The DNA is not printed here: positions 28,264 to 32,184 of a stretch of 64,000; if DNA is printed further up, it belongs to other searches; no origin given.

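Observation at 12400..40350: Two giant T9SS cargo paralogs share a duplicated glycine-rich module plus the CTD, while their N-terminal passenger domains differ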

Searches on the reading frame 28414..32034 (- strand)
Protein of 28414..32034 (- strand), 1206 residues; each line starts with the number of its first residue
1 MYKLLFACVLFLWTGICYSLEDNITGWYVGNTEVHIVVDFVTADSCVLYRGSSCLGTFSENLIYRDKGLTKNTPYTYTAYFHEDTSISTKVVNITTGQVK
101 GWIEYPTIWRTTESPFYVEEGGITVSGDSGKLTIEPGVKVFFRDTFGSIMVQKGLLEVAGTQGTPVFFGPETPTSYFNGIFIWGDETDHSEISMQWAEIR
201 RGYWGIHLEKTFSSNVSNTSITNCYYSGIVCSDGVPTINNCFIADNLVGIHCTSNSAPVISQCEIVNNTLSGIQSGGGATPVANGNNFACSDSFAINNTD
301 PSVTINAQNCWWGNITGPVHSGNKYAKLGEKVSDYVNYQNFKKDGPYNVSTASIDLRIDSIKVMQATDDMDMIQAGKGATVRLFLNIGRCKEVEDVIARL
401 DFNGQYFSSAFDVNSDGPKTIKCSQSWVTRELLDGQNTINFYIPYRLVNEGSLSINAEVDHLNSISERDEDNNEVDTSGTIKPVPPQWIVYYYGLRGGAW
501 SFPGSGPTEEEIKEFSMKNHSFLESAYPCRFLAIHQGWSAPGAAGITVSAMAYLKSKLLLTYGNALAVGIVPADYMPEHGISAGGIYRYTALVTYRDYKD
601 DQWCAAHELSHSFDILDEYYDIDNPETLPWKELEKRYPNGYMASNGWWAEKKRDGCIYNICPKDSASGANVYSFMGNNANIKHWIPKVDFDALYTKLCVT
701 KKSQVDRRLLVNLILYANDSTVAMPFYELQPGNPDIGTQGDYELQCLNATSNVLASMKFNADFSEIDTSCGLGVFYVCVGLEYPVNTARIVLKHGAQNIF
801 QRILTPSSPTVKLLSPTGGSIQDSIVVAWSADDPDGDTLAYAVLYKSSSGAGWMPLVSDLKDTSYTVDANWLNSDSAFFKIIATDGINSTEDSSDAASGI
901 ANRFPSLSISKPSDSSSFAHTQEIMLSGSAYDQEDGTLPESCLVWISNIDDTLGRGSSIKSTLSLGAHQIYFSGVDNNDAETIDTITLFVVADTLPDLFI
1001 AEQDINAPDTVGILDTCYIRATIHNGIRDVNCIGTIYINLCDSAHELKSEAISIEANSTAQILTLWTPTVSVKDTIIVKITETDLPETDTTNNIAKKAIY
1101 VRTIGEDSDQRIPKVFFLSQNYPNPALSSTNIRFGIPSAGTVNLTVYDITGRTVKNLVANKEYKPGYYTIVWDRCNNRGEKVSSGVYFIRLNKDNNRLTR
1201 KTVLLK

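Call 6: search_protein_families(library=pfam, proteins=[window:28414-32034:-], max_evalue=0.01)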
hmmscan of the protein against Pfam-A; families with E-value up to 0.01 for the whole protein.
window:28414-32034:- (1206 aa): 5 families
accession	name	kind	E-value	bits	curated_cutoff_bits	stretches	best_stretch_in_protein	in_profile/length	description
PF13229.12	Beta_helix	-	1.8e-08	34.6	25.9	1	178-311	1-133/158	Right handed beta helix region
PF18962.6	Por_Secre_tail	-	2.5e-08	34.5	27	1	1122-1203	2-74/75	Secretion system C-terminal sorting domain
PF13860.13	FlgD_ig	-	9.7e-07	29.1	27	1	1138-1195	21-77/79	FlgD Ig-like domain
PF07705.17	CARDB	-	5.7e-06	26.9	22.7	1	435-475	61-99/101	CARDB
PF17957.7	Big_7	-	0.0041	18.2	24.1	0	905-935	1-30/70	Bacterial Ig domain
